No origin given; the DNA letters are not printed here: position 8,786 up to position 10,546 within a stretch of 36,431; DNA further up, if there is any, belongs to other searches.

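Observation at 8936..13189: Three-subunit FAD / CCG-Fe-S / FAD module heading the Mo-enzyme operon: candidate soluble dehydrogenase of unknown substrate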

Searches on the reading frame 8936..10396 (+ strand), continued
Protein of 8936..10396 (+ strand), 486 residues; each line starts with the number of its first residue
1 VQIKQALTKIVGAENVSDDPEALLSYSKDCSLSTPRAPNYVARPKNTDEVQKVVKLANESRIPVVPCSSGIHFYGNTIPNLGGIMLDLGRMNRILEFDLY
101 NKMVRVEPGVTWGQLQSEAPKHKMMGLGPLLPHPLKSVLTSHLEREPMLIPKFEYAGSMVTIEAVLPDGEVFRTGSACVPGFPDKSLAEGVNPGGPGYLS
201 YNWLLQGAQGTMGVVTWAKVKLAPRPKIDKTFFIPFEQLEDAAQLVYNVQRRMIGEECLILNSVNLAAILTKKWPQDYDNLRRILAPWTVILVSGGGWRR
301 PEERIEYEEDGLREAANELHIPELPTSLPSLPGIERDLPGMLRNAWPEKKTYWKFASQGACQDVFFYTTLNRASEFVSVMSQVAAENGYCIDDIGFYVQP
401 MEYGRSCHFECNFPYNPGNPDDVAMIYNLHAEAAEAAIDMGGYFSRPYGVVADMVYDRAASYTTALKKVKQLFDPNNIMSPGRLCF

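Call 40: search_solved_structures(query=A3, max_evalue=0.00001, show_alignments=4)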
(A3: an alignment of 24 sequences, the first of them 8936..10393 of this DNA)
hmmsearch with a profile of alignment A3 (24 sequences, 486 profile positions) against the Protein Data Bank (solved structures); distinct sequences matched with E-value up to 0.00001: 52.
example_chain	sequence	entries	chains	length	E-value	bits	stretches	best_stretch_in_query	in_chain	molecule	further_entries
1wve_A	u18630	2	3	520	2.3e-34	122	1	8-483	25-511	4-cresol dehydrogenase [hydroxylating] flavoprotein subunit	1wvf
1dii_A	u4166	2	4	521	2.4e-34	122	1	8-483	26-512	P-CRESOL METHYLHYDROXYLASE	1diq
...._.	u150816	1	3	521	2.2e-31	112.2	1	6-250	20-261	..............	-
8s7r_A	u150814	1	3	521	2.7e-31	111.9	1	6-250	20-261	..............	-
8s7p_A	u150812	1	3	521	3.7e-31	111.4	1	6-250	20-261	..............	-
8s7w_A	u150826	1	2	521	4.2e-31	111.2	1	6-250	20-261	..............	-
9ffk_A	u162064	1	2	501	4.7e-31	111.1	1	8-255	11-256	FAD-binding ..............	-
8s7n_A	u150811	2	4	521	4.8e-31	111.1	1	6-250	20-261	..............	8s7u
8s7q_A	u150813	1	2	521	4.9e-31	111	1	6-250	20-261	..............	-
8s7s_A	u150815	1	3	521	5.2e-31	110.9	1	6-250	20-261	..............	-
9fge_A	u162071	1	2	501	7.5e-31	110.4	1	8-255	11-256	FAD-binding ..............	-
8bap_A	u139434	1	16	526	9.8e-31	110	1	8-249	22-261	Probable vanillyl-alcohol oxidase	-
7ywu_A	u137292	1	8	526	1.2e-30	109.8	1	8-249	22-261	Probable vanillyl-alcohol oxidase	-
8bam_A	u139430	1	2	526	1.4e-30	109.5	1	8-249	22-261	Probable vanillyl-alcohol oxidase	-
7ywv_A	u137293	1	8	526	1.7e-30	109.3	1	8-249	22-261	Probable vanillyl-alcohol oxidase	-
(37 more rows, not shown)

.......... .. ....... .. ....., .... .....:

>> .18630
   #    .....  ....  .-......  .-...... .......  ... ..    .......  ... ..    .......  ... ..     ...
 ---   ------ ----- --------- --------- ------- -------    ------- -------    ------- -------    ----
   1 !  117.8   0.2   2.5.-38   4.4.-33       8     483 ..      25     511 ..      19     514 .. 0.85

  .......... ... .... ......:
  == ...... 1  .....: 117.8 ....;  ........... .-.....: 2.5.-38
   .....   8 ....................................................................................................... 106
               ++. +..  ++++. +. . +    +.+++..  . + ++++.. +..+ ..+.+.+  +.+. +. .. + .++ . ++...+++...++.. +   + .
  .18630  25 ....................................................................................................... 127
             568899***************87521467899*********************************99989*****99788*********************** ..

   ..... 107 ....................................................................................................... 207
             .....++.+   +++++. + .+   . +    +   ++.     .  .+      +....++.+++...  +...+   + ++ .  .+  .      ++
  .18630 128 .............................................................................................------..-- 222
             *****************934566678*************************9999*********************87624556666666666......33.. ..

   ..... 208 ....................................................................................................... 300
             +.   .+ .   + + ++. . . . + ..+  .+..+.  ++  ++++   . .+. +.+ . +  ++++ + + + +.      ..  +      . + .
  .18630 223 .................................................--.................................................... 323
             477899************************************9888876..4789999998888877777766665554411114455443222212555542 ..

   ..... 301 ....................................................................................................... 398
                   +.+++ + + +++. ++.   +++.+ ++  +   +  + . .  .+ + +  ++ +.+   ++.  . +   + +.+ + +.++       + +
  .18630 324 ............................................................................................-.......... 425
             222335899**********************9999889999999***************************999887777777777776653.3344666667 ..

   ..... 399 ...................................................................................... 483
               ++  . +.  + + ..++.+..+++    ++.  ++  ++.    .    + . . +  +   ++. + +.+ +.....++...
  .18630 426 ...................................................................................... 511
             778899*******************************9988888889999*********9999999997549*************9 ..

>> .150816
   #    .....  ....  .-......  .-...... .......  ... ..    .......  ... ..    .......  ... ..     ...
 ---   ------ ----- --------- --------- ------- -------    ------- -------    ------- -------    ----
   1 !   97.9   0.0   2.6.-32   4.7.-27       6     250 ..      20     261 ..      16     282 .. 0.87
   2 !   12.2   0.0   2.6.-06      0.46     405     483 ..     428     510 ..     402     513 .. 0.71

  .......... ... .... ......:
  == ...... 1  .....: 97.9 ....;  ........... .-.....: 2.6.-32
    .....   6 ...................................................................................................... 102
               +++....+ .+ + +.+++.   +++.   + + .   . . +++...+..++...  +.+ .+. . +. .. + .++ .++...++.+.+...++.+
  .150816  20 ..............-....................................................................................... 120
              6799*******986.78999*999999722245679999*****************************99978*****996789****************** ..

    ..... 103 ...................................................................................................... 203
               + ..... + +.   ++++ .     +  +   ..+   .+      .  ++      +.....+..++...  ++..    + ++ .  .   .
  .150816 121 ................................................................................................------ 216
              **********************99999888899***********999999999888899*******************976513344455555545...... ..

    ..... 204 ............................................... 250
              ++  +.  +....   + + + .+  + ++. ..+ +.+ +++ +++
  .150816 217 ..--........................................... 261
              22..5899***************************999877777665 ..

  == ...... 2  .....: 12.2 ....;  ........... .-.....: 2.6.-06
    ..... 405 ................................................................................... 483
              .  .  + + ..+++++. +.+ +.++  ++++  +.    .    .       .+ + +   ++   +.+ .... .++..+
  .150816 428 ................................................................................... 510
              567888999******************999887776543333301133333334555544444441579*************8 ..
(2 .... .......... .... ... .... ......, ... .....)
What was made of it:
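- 8936..10396 (+): Subunit 1 (486 aa): the likely catalytic flavoprotein, with a VAO/PCMH fold (FAD_binding_4 plus cap domain). The family profile's best PDB match is PchF, full length, E 2e-34 (call 40).
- On 4-phenol oxidases/dehydrogenases (VAO, PCMH, EUGO): PchF E 2e-34 over the full length (call 40).
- Profile against PDB: PchF full length E 2e-34, then VAO-type 1e-31, LctD 5e-28 and LDHD 6e-27 (call 40).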

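Call 44: predict_structure(alignment_id=A3)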
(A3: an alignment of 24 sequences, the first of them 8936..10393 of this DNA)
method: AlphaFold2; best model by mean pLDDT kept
length: 486 residues; sequences in the alignment: 24
mean_pLDDT: 78.8   pTM: 0.81
mean pLDDT of the five models: 78.8, 77.6, 77.0, 75.0, 70.3
residues with pLDDT >= 90: 147; 70-90: 223; 50-70: 74; < 50: 42
segments of 3 or more residues with pLDDT < 50: 73-77, 147-151, 154-156, 176-198, 483-486
pLDDT, mean of each block of 10 residues (from residue 1): 93 93 72 69 96 95 81 48 85 93 91 91 84 81 57 57 88 57 35 43 67 86 82 93 90 82 90 82 92 69 69 88 79 80 70 66 86 94 95 90 73 88 90 93 74 74 70 81 46
secondary structure, 60 per line:
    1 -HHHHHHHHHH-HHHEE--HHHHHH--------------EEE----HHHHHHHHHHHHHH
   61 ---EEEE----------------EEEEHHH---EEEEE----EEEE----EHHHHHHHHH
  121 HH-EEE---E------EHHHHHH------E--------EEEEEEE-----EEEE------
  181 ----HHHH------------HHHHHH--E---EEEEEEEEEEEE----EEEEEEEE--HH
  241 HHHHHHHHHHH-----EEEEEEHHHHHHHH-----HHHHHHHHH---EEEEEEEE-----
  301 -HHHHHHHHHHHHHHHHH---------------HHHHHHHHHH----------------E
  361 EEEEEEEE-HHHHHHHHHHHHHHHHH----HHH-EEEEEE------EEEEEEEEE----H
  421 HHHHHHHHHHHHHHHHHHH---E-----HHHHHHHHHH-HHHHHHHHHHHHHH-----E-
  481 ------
elements in order: H2-11 H20-25 E40-42 H47-60 E64-67 E84-87 E94-98 E103-106 H112-122 E124-126 H138-143 E159-165 E171-174 H185-188 H201-206 E213-224 E229-236 H239-251 E257-262 H263-270 H276-284 E288-295 H302-318 H334-343 E360-368 H370-386 E395-400 E407-415 H420-439 H449-458 H460-473

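Call 49: fold_search(model_id=the predicted structure, library=pdb)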
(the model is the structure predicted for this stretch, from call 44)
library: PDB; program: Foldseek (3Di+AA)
matches with E <= 10: 790; with E <= 0.001: 302
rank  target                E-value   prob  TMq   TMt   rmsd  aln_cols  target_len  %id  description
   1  8s7w_A                3.3e-29  1.00  0.82  0.77   4.1       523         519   21  Vanillyl-alcohol dehydrogenase from Marinicaulis flavus: P151V mutant (released 2025-01-15)
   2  8s7s_A                3.5e-29  1.00  0.82  0.77   4.2       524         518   21  Vanillyl-alcohol dehydrogenase from Marinicaulis flavus: P151G mutant (released 2025-01-15)
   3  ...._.                4.6e-29  1.00  0.81  0.77   4.3       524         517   21  Vanillyl-alcohol dehydrogenase from Marinicaulis flavus: P151N mutant (released 2025-01-15)
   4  8s7n_A                1.0e-28  1.00  0.82  0.77   4.2       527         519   21  Vanillyl-alcohol dehydrogenase from Marinicaulis flavus: P151L mutant bound to eugenol (released 2025-01-15)
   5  8s7p_C                1.2e-28  1.00  0.82  0.77   4.3       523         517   21  Vanillyl-alcohol dehydrogenase from Marinicaulis flavus (released 2025-01-15)
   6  8s7q_A                2.7e-28  1.00  0.81  0.76   4.2       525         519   21  Vanillyl-alcohol dehydrogenase from Marinicaulis flavus: P151I mutant (released 2025-01-15)
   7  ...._B                4.1e-28  1.00  0.82  0.77   4.1       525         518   21  Vanillyl-alcohol dehydrogenase from Marinicaulis flavus: P151N mutant (released 2025-01-15)
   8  8s7r_A                4.9e-28  1.00  0.81  0.76   4.5       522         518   21  Vanillyl-alcohol dehydrogenase from Marinicaulis flavus: P151T mutant (released 2025-01-15)
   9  8s7p_A                1.2e-27  1.00  0.81  0.77   4.2       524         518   21  Vanillyl-alcohol dehydrogenase from Marinicaulis flavus (released 2025-01-15)
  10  7pbg_A                2.4e-27  1.00  0.81  0.75   4.4       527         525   22  4-ethylphenol oxidase from Gulosibacter chungangensis: native structure (released 2021-09-29)
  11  1dii_A                5.4e-27  1.00  0.81  0.77   4.5       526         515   20  CRYSTAL STRUCTURE OF P-CRESOL METHYLHYDROXYLASE AT 2.5 A RESOLUTION (released 1999-12-08)
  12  7ywu_E                6.9e-27  1.00  0.82  0.77   4.1       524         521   22  Eugenol oxidase from rhodococcus jostii: mutant S81H, A423M, H434Y, S394V, I445D, S518P (released 2022-11-16)
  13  9gj0_B                1.0e-26  1.00  0.78  0.73   4.8       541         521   21  Eugenol Oxidase (EUGO) from Rhodococcus jostii RHA1, mutant B1 (released 2024-12-18)
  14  7ywu_A                1.5e-26  1.00  0.81  0.75   4.3       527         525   22  Eugenol oxidase from rhodococcus jostii: mutant S81H, A423M, H434Y, S394V, I445D, S518P (released 2022-11-16)
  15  7pbi_A                1.8e-26  1.00  0.81  0.76   4.6       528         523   22  4-ethylphenol oxidase from Gulosibacter chungangensis: isoeugenol complex (released 2021-09-29)
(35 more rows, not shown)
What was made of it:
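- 8936..10396 (+): The AF2 model has pLDDT 78.8 (call 44) and its top 39 Foldseek hits are all 4-phenol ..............s, TMq about 0.8 (call 49).
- On 4-phenol oxidases/dehydrogenases (VAO, PCMH, EUGO): Foldseek top 39 hits are all from this group (call 49).
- Foldseek: the top 39 hits are all 4-phenol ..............s, TMq 0.77-0.82, against 0.72-0.73 for LDHD (call 49). Profile and fold searches rank PCMH/VAO enzymes first (calls 40, 49).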
